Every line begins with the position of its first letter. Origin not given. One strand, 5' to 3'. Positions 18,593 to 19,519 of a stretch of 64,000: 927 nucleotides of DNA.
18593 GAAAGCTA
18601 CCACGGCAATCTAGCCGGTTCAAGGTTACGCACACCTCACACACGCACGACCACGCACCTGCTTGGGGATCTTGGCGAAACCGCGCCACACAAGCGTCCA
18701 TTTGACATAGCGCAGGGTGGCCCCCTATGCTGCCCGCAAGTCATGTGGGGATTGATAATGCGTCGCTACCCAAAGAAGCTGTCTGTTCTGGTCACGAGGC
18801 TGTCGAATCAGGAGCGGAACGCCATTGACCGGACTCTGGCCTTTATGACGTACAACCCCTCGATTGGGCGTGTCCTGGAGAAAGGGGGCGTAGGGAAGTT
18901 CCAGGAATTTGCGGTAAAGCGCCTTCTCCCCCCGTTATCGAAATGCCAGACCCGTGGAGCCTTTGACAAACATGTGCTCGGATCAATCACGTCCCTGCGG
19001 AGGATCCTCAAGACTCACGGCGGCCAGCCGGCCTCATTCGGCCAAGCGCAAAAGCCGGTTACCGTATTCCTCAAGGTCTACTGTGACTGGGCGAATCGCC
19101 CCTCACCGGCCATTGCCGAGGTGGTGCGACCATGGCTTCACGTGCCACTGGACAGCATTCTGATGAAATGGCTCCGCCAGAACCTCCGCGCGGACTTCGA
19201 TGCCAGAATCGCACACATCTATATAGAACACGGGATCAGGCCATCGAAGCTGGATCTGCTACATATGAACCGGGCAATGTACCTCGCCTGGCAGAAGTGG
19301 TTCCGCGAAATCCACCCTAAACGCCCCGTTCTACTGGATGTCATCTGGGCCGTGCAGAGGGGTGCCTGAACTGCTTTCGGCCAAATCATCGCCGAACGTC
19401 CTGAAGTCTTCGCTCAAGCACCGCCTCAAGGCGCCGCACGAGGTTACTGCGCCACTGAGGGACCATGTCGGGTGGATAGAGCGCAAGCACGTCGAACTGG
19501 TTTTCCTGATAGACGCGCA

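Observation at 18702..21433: Candidate new base-excision defence cassette: two HhH-fold glycosylase-like genes plus two minimal nucleases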

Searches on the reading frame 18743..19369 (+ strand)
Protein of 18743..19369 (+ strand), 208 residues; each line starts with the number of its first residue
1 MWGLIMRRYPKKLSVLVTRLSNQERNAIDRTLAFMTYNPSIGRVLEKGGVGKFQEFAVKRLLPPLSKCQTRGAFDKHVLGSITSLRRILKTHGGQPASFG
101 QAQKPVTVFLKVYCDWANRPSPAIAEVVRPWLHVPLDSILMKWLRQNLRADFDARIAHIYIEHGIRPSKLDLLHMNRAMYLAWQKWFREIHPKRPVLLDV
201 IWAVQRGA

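Call 3: search_protein_families(library=pfam, proteins=[window:18743-19369:+], max_evalue=0.1)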
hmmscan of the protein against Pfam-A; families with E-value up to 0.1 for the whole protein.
window:18743-19369:+ (208 aa): 0 families

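Call 4: search_protein_families(library=padloc, proteins=[window:18743-19369:+], max_evalue=0.1)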
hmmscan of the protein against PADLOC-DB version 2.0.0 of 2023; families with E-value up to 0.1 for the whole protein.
window:18743-19369:+ (208 aa): 0 families

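Call 6: search_protein_families(library=ncbifam, proteins=[window:18743-19369:+], max_evalue=1)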
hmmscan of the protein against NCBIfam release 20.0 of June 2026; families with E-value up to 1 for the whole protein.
window:18743-19369:+ (208 aa): 0 families

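Call 7: search_protein_families(library=phrogs, proteins=[window:18743-19369:+], max_evalue=1)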
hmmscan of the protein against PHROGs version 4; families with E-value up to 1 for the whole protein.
window:18743-19369:+ (208 aa): 0 families

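Call 9: search_solved_structures(query=window:18743-19369:+, max_evalue=10, show_alignments=2)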
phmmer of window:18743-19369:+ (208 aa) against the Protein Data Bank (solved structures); distinct sequences matched with E-value up to 10: 5.
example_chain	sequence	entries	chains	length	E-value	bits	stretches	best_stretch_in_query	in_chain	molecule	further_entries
2dob_A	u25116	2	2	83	0.38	13.7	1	92-140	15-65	Proactivator polypeptide | Saposin-A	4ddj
4uex_A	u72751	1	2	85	0.4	13.6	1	92-140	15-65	PROSAPOSIN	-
2e7p_A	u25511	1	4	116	0.68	12.9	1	102-140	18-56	Glutaredoxin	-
1z7p_A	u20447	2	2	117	0.68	12.8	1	102-140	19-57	glutaredoxin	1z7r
8equ_C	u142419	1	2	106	0.76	12.7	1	93-140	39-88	Saposin-A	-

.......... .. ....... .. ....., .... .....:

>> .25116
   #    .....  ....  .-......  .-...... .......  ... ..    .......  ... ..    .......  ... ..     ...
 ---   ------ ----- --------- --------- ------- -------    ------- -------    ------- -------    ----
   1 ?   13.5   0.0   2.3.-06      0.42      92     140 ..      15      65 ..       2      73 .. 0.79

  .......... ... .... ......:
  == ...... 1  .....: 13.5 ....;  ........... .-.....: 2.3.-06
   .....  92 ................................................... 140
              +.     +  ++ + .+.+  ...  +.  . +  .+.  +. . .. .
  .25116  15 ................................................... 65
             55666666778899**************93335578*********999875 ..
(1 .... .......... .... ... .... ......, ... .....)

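Call 12: find_homologous_proteins(query=window:18743-19369:+)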
Query window:18743-19369:+ (208 aa): 191 proteins with E <= 0.001 among 285 candidates; the best 120 are listed.
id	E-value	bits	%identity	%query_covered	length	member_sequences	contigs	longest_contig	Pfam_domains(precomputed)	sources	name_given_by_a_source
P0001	1.5e-134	464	100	98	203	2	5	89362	-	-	-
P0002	1.3e-102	360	77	95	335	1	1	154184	PF24706.2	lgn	-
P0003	5.6e-97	342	78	93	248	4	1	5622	-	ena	-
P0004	3.9e-82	293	67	93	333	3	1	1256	PF24706.2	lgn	-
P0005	8.6e-76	272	66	90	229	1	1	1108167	-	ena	-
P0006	6.2e-44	168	44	92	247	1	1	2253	-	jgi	-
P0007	4.1e-43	166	43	94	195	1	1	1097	-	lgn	-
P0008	5.4e-43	165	41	92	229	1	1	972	-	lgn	-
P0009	3.4e-42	163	45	93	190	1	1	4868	-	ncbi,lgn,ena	-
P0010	4.5e-42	162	43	92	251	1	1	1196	-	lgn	-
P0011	1.1e-41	161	40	93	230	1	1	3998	-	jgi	jgi:hypothetical protein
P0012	2.0e-41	160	39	90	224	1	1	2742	-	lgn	-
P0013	2.5e-41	160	44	91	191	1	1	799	-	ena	-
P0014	4.9e-41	159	39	93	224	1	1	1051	-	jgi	jgi:hypothetical protein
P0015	1.4e-40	157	41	93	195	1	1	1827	-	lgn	-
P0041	2.2e-38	150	42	94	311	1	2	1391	PF24706.2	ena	-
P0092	3.0e-36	143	39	92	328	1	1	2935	-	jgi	-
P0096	4.0e-36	143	38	92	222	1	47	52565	-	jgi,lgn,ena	jgi:hypothetical protein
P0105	7.0e-36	142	39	93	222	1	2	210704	-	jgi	jgi:hypothetical protein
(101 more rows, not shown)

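Call 14: search_protein_families(library=pfam, proteins=[P0002, P0004, P0041, P0092, P0003, P0005], max_evalue=0.1)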
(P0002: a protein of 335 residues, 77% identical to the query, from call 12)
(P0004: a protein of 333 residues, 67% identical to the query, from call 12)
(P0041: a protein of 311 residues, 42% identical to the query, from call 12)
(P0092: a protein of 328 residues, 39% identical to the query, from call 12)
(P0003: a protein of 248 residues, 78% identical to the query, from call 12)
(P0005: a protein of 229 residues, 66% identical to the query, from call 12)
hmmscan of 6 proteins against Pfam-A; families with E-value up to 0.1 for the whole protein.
P0002 (335 aa): 1 family
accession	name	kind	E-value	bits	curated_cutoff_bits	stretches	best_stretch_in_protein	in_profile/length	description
PF24706.1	DUF7669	-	7.9e-13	48.9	23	1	11-90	5-75/75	Domain of unknown function (DUF7669)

P0004 (333 aa): 2 families
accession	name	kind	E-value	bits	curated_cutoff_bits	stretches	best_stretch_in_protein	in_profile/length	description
PF24706.1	DUF7669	-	5.1e-13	49.5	23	1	13-91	5-74/75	Domain of unknown function (DUF7669)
PF06941.18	NT5C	-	0.066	13.5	24.8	0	22-70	91-137/180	5' nucleotidase, deoxy (Pyrimidine), cytosolic type C protein (NT5C)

P0041 (311 aa): 1 family
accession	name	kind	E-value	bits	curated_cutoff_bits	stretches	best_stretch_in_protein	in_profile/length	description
PF24706.1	DUF7669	-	7.5e-17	61.8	23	1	11-88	1-75/75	Domain of unknown function (DUF7669)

P0092 (328 aa): 1 family
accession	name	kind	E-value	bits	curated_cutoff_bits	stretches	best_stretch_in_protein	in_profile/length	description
PF18748.7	HMUDK_HMUD1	-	0.033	14.1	27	0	117-179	132-195/196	5-hmdU DNA kinase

P0003 (248 aa): 0 families

P0005 (229 aa): 1 family
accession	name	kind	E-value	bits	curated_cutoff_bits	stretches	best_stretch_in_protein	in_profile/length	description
PF03672.18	UPF0154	-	0.047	14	27.1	1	158-196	21-58/60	Uncharacterised protein family (UPF0154)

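Call 16: find_encoding_contigs(protein=P0002, flank=10000, max_places=3)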
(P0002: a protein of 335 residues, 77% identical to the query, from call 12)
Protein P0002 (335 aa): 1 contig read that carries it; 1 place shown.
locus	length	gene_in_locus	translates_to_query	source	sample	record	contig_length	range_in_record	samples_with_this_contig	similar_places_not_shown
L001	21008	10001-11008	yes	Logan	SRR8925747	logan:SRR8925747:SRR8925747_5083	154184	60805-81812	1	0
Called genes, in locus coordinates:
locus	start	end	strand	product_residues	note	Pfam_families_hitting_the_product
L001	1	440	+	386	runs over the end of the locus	-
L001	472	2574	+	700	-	PF14457:Prok-E2_A, PF00899:ThiF, PF14464:Prok-JAB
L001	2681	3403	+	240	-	-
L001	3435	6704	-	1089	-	PF00271:Helicase_C (weak)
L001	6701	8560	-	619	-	-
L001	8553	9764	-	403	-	PF19888:DUF6361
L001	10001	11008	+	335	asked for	PF24706:DUF7669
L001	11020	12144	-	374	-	PF20796:PDDEXK_13, PF22558:REase-ARP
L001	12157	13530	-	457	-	-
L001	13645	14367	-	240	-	-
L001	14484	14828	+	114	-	PF13560:HTH_31, PF12844:HTH_19, PF01381:HTH_3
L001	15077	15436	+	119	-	-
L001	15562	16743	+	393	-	-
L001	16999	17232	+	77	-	PF12728:HTH_17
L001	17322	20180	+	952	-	PF01588:tRNA_bind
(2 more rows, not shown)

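Call 17: find_encoding_contigs(protein=P0005, flank=10000, max_places=3)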
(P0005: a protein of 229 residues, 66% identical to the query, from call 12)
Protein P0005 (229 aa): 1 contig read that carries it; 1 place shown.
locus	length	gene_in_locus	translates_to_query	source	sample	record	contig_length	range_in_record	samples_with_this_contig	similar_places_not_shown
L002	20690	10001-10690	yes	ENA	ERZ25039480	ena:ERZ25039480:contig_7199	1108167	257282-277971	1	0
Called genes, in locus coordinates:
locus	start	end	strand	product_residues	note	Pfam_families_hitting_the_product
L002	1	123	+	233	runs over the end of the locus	-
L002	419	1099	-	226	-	PF00120:Gln-synt_C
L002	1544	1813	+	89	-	-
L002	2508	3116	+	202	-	PF05724:TPMT, PF05175:MTS (weak), PF13489:Methyltransf_23, PF03848:TehB (weak), PF08241:Methyltransf_11, PF08242:Methyltransf_12, PF13649:Methyltransf_25, PF13847:Methyltransf_31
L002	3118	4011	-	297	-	PF10518:TAT_signal (weak), PF00149:Metallophos, PF12850:Metallophos_2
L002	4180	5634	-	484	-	PF07394:DUF1501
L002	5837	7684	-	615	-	PF13385:Laminin_G_3, PF07587:PSD1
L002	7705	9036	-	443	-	PF13442:Cytochrome_CBB3 (faint), PF07635:PSCyt1, PF07583:PSCyt2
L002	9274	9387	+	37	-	-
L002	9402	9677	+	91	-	PF03928:HbpS-like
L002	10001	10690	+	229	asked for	-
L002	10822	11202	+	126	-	-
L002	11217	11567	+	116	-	PF15731:MqsA_antitoxin (weak), PF01381:HTH_3 (weak)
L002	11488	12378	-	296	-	PF05721:PhyH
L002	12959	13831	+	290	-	PF02621:VitK2_biosynth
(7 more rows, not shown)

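Call 25: search_solved_structures(query=A1, max_evalue=10, show_alignments=2)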
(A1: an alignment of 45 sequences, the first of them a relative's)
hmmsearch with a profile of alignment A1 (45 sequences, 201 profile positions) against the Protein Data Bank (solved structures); distinct sequences matched with E-value up to 10: 4.
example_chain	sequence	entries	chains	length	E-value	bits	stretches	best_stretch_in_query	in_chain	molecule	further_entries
9o17_AW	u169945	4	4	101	0.57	12.9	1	110-155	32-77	Small ribosomal subunit protein eS24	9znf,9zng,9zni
1xn9_A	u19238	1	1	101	0.75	12.5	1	110-153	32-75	30S ribosomal protein S24e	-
1w6k_A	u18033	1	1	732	0.9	12.2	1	51-133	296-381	LANOSTEROL SYNTHASE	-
1w6j_A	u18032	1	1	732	0.91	12.2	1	51-133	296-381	LANOSTEROL SYNTHASE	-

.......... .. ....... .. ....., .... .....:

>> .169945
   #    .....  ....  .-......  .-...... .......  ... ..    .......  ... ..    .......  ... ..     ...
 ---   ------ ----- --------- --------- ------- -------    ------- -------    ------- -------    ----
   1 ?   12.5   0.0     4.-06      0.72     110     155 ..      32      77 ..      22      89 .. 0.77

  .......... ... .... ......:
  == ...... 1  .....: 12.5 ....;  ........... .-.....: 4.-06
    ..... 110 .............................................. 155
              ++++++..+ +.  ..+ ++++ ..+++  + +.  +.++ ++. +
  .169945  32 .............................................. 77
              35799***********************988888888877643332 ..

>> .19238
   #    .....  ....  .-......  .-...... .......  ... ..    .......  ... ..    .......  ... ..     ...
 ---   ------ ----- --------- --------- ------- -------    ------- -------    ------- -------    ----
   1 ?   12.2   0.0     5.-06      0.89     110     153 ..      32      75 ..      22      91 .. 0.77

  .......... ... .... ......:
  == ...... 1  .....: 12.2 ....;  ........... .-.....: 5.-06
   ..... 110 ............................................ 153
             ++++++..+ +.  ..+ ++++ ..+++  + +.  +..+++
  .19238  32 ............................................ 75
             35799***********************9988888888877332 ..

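Call 35: predict_structure(alignment_id=A1)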
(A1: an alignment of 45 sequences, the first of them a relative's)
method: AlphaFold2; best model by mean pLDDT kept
length: 203 residues; sequences in the alignment: 45
mean_pLDDT: 94.4   pTM: 0.89
mean pLDDT of the five models: 94.4, 92.4, 92.0, 90.7, 89.9
residues with pLDDT >= 90: 179; 70-90: 22; 50-70: 2; < 50: 0
segments of 3 or more residues with pLDDT < 50: none
pLDDT, mean of each block of 10 residues (from residue 1): 81 92 93 82 91 96 97 98 94 96 98 96 98 97 98 98 95 98 98 95 85
secondary structure, 60 per line:
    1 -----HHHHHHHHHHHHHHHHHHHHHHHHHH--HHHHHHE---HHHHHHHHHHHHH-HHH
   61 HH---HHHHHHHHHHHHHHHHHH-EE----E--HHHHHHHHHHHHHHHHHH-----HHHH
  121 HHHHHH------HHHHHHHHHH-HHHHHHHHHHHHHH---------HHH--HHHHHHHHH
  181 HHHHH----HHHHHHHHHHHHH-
elements in order: H6-31 H34-39 H44-56 H58-62 H66-83 H94-111 H117-126 H133-142 H144-157 H172-185 H190-202

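Call 41: fold_search(model_id=the predicted structure, library=pdb)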
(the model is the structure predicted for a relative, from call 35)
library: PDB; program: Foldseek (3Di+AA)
matches with E <= 10: 15; with E <= 0.001: 0
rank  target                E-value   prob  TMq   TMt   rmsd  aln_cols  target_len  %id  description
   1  6t58_A                1.2e+00  0.06  0.17  0.09  15.6       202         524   13  Structure determination of the transactivation domain of p53 in complex with S100A4 using annexin A2 as a crystallizat (released 2020-05-27)
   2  1tlv                  3.7e+00  0.03  0.19  0.19  17.1       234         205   10  Structure of the native and inactive LicT PRD from B. subtilis (released 2005-02-08)
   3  6g3y_A                4.1e+00  0.06  0.24  0.17  10.3       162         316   11  Structure of the mouse 8-oxoguanine DNA Glycosylase mOGG1 in complex with ligand TH5675 (released 2018-11-28)
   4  7ccl_C                5.1e+00  0.08  0.25  0.32  11.7       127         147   14  Crystal structure of human BFK (released 2021-06-23)
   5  9hlf_B                5.6e+00  0.08  0.29  0.20   9.4       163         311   11  Structure of the mouse 8-oxoguanine DNA Glycosylase mOGG1 in complex with ligand TH14445 (released 2025-05-21)
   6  8bq7_C                5.6e+00  0.05  0.21  0.15  12.4       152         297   12  Structure of the mouse 8-oxoguanine DNA Glycosylase mOGG1 in complex with ligand TH2829 (released 2023-11-29)
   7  5kc0                  5.6e+00  0.03  0.20  0.22  11.5       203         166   12  Crystal structure of TmRibU, hexagonal crystal form (released 2016-06-29)
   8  6g3x_C                6.0e+00  0.07  0.28  0.19   9.3       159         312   11  Native Structure of the mouse 8-oxoguanine DNA Glycosylase mOGG1 (released 2018-11-28)
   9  8hdu_D                6.0e+00  0.02  0.15  0.18  18.9       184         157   12  De novo design cavitated protein without predefined topology (released 2023-01-18)
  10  8xn1_A                6.0e+00  0.01  0.14  0.10  20.8       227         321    9  Cryo-EM structure of human ZnT3, in the presence of zinc, determined in an inward-facing conformation (released 2024-10-30)
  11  9hlf_A                6.6e+00  0.07  0.27  0.19   9.5       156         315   10  Structure of the mouse 8-oxoguanine DNA Glycosylase mOGG1 in complex with ligand TH14445 (released 2025-05-21)
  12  3god_D                7.4e+00  0.03  0.22  0.16  16.7       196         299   11  Structural basis for DNase activity of a conserved protein implicated in CRISPR-mediated antiviral defense (released 2009-06-30)
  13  9m7w_A                7.4e+00  0.02  0.16  0.11  13.1       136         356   11  At 2S1+S3-tRNA trimer (released 2026-04-01)
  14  6jho_A                9.1e+00  0.02  0.22  0.22  18.2       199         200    9  The complex crystal structure of Cagbeta with CagZ revealed a novel regulatory mechanism for T4SS coupling ATPase in H (released 2020-02-19)
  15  3god_C                9.6e+00  0.02  0.21  0.15  17.7       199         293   12  Structural basis for DNase activity of a conserved protein implicated in CRISPR-mediated antiviral defense (released 2009-06-30)

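Call 43: search_protein_families(library=pfam, alignment_id=A1, max_evalue=1)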
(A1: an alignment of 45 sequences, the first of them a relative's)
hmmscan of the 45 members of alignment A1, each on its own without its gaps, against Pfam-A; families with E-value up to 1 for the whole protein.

A. member 1, P0001 (203 aa): 0 families

B. families by the number of members that match (of 45 scanned): 24 families
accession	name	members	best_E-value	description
PF06869.18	DUF1258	4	0.048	Protein of unknown function (DUF1258)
PF04670.18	Gtr1_RagA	2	0.033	Gtr1/RagA G protein conserved region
PF22411.1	Mre11_2nd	1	0.0074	Mre11 nuclease, second domain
PF18782.7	NAD2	1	0.0087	Novel AID APOBEC clade 2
PF17471.7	GP63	1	0.011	Gene product 63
PF10607.14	CTLH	1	0.013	CTLH/CRA C-terminal to LisH motif domain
PF17958.7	EF-hand_13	1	0.014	EF-hand domain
PF16517.10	Nore1-SARAH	1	0.029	Novel Ras effector 1 C-terminal SARAH (Sav/Rassf/Hpo) domain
PF12319.13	TryThrA_C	1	0.03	Tryptophan-Threonine-rich plasmodium antigen C terminal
PF03672.18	UPF0154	1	0.047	Uncharacterised protein family (UPF0154)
PF11757.13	RSS_P20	1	0.049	Suppressor of RNA silencing P21-like N-terminal domain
PF19970.4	VMAP-M9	1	0.073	vWA-MoxR associated protein middle region (VMAP-M) 9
PF17910.6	FeoB_Cyto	1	0.082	FeoB cytosolic helical domain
PF01904.24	DUF72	1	0.11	Protein of unknown function DUF72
PF02636.23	Methyltransf_28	1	0.11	Putative S-adenosyl-L-methionine-dependent methyltransferase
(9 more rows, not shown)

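Call 76: search_dna_similar(query=window:18758-19369:+, collection=phages, mode=protein, max_evalue=0.001, max_rows=15)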
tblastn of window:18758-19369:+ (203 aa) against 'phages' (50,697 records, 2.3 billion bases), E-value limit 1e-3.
No match.

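Call 77: search_dna_similar(query=window:18758-19369:+, collection=plasmids, mode=protein, max_evalue=0.001, max_rows=20)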
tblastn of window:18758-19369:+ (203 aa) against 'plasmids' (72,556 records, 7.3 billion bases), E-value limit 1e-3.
No match.

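Call 79: find_encoding_contigs(protein=P0105, flank=7000, max_places=2)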
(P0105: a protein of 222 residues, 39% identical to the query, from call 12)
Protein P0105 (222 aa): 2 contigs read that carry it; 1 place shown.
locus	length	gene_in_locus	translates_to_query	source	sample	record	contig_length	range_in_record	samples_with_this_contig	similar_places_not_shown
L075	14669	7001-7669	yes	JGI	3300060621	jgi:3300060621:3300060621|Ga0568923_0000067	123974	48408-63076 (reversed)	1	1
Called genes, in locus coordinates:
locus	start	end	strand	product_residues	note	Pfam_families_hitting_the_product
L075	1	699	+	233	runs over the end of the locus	-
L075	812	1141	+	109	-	PF12728:HTH_17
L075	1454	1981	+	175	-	PF14519:Macro_2, PF01661:Macro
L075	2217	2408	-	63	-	-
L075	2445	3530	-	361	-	-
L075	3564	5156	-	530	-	-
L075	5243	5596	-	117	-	PF05635:23S_rRNA_IVP, PF22296:bAvd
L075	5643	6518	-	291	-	PF07603:Lcl_C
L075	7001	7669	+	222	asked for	-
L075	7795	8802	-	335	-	-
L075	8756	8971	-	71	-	PF12728:HTH_17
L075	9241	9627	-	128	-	PF19571:ACT_8, PF22190:TTHA0829-like_ACT (faint), PF01842:ACT, PF13291:ACT_4 (weak), PF22629:ACT_AHAS_ss (faint), PF22468:ACT_9 (faint)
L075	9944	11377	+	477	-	PF18165:pP_pnuc_1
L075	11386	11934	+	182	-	PF01844:HNH, PF14279:HNH_5 (weak)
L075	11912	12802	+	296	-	-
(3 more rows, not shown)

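Call 80: find_encoding_contigs(protein=P0096, flank=7000, max_places=4)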
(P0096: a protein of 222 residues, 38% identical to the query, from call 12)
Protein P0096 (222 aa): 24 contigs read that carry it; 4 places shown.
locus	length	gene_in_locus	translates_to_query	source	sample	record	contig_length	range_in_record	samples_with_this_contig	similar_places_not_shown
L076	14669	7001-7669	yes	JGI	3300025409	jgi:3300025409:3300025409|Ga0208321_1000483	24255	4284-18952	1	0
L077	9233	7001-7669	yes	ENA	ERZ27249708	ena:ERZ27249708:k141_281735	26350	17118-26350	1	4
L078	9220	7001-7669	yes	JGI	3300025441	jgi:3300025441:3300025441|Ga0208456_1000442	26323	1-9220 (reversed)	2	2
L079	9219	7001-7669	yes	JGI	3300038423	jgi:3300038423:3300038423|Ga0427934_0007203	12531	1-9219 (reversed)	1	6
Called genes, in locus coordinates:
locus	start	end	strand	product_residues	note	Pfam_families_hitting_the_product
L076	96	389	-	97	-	-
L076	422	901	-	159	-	PF07813:LTXXQ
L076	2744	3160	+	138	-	-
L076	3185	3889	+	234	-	-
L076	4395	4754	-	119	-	-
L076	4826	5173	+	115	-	-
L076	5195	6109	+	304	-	-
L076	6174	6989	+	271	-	-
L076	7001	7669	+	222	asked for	-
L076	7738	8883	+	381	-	PF04250:DUF429 (faint)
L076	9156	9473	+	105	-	PF01527:HTH_Tnp_1, PF13384:HTH_23 (weak)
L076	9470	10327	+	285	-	PF13276:HTH_21, PF00665:rve, PF13683:rve_3, PF13333:rve_2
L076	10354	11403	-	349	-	-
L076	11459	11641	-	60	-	-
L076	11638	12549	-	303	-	PF27126:NmeDI_C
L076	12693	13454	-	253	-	PF06044:DpnI, PF17726:DpnI_C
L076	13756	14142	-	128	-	PF02656:DUF202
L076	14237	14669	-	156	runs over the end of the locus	PF13237:Fer4_10 (weak), PF13247:Fer4_11, PF14697:Fer4_21 (weak), PF12838:Fer4_7, PF13187:Fer4_9, PF25160:LdpA_Fe-S-bd (weak), PF12797:Fer4_2 (weak), PF00037:Fer4, +5 more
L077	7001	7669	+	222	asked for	-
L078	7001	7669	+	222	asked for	-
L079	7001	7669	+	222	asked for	-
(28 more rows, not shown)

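Call 89: find_related_loci(query=A1, collection=viral_contigs, flank=10000)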
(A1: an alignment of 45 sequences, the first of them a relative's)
Query A1 (203 aa) in viral_contigs; peptide patterns used: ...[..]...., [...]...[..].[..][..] (x = any residue, [..] = any of these).
590 stretches matched a pattern; 1 encode a relative of the query (tblastn E <= 1e-3); 1 distinct loci.
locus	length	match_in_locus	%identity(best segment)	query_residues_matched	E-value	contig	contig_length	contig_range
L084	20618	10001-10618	39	11-201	4e-45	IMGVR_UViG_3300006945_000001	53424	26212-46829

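Call 91: search_protein_families(library=pfam, proteins=[L076:5195-6109:+, L076:6174-6989:+, L076:7738-8883:+, L084:8531-9562:+, L084:6046-7518:+, L084:12178-13185:+, L084:13249-14493:-, L084:14904-18173:+], max_evalue=0.01)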
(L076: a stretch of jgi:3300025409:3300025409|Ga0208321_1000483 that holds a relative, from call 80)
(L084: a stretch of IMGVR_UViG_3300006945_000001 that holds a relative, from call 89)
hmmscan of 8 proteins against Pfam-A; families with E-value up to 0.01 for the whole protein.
L076:5195-6109:+ (304 aa): 0 families

L076:6174-6989:+ (271 aa): 0 families

L076:7738-8883:+ (381 aa): 1 family
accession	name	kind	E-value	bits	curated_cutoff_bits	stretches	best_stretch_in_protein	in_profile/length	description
PF04250.19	DUF429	-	4.4e-06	27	23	1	137-208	122-203/214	Protein of unknown function (DUF429)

L084:8531-9562:+ (343 aa): 0 families

L084:6046-7518:+ (490 aa): 0 families

L084:12178-13185:+ (335 aa): 0 families

L084:13249-14493:- (414 aa): 3 families
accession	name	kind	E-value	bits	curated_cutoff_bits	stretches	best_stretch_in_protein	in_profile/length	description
PF01442.23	Apolipoprotein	-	5.6e-06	26.6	90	0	126-315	21-139/190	Apolipoprotein A1/A4/E domain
PF04513.17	Baculo_PEP_C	-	1.2e-05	25.8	38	0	55-126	53-119/140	Baculovirus polyhedron envelope protein, PEP, C terminus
PF20609.3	pAdhesive_17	-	0.003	17.5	27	0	99-197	90-190/289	Putative adhesive domain (group 17)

L084:14904-18173:+ (1089 aa): 5 families
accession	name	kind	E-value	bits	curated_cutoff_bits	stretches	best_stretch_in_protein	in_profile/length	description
PF02384.22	N6_Mtase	-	1.2e-11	44.9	20.4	1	353-448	3-94/311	N-6 DNA Methylase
PF07669.17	Eco57I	-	9.2e-10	39.3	25.3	1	432-690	1-148/171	Eco57I restriction-modification methylase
PF20473.4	MmeI_Mtase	-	0.00019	21.1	27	0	391-416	16-39/259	MmeI, DNA-methyltransferase domain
PF01170.24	UPF0020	-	0.0012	19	22.3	0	381-420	16-54/197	RMKL-like, methyltransferase domain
PF13847.12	Methyltransf_31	-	0.002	18.3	27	1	395-449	4-46/145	Methyltransferase domain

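Call 92: search_protein_families(library=padloc, proteins=[L076:5195-6109:+, L076:6174-6989:+, L076:7738-8883:+], max_evalue=0.01)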
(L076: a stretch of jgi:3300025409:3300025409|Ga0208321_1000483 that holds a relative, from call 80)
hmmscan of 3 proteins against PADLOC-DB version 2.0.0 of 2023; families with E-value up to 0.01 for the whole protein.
L076:5195-6109:+ (304 aa): 0 families

L076:6174-6989:+ (271 aa): 0 families

L076:7738-8883:+ (381 aa): 0 families

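Call 107: fold_search(model_id=the predicted structure, library=viral)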
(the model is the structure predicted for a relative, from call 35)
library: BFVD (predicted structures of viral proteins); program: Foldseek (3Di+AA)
matches with E <= 10: 39; with E <= 0.001: 0
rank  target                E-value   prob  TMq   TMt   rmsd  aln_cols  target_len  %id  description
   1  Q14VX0                9.1e-01  0.07  0.20  0.21  18.0       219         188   14  ORF136 [Ranid herpesvirus 2]
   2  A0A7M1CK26            1.9e+00  0.04  0.16  0.18  20.7       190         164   17  (no name in the UniProt tables at hand)
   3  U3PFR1                2.0e+00  0.11  0.18  0.20  12.2        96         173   14  Endolysin [Burkholderia phage JG068]
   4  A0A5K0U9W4            2.1e+00  0.04  0.20  0.06  18.9       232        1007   14  XRN 5'-3' exonuclease [Yasminevirus sp. GU-2018]
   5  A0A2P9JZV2            3.2e+00  0.03  0.18  0.06  20.9       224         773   16  Uncharacterized protein [Salmonella phage vB_SpuP_Spp16]
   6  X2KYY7                3.6e+00  0.16  0.28  0.38   5.2       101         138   14  DUF732 domain-containing protein [Mycobacterium phage Hawkeye]
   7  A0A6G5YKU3            3.6e+00  0.04  0.20  0.21  12.8       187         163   10  (no name in the UniProt tables at hand)
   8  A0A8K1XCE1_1          3.8e+00  0.01  0.12  0.03  20.4       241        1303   13  (no name in the UniProt tables at hand)
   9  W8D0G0                4.0e+00  0.04  0.22  0.22  17.6       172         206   13  Uncharacterized protein [Erwinia phage PhiEaH1]
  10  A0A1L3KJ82            4.0e+00  0.04  0.20  0.19  21.2       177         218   11  (no name in the UniProt tables at hand)
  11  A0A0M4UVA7            4.2e+00  0.09  0.25  0.37   7.0        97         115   15  (no name in the UniProt tables at hand)
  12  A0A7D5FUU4            4.2e+00  0.02  0.14  0.05  23.4       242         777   12  Internal virion protein [Escherichia virus LS2]
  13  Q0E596                4.5e+00  0.04  0.26  0.27  13.8       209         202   10  23.7 kDa Zinc finger C2H2 type domain [Spodoptera frugiperda ascovirus 1a]
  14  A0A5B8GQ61            4.7e+00  0.01  0.14  0.05  18.3       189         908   12  RNA-directed RNA polymerase [Rhizoctonia solani dsRNA virus 8]
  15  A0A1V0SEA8            5.2e+00  0.03  0.17  0.22  12.3       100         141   15  Uncharacterized protein [Indivirus ILV1]
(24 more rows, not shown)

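Call 112: search_protein_representatives(alignment_id=A1)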
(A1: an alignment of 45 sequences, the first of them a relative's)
Query: 45 sequences, 201 profile positions. Proteins with E-value up to 0.001 (for the whole library): 913; up to 1e-10: 162; up to 1e-30: 56. The best 150 are listed.
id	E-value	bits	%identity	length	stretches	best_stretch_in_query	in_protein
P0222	2.3e-81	288.4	-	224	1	5-198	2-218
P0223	2.3e-75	268.9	-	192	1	2-195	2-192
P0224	4.2e-75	268.0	-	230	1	1-198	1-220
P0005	8.3e-74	263.8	-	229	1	4-198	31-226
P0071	1.7e-72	259.5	-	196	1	6-196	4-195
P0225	1.7e-70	253.0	-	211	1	4-199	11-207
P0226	5.5e-69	248.0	-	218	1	1-198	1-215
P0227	6.6e-69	247.8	-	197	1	4-198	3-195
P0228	8.2e-68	244.2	-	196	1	1-197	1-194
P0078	2.0e-67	242.9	-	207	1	6-196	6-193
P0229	7.5e-67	241.1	-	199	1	6-193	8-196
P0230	8.3e-63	227.9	-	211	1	6-197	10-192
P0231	4.7e-60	218.9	-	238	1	9-199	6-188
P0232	6.3e-59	215.2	-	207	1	2-197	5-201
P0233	8.5e-59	214.8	-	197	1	10-194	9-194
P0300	1.1e-16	77.2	-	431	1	14-140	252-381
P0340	1.2e-12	64.1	-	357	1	11-178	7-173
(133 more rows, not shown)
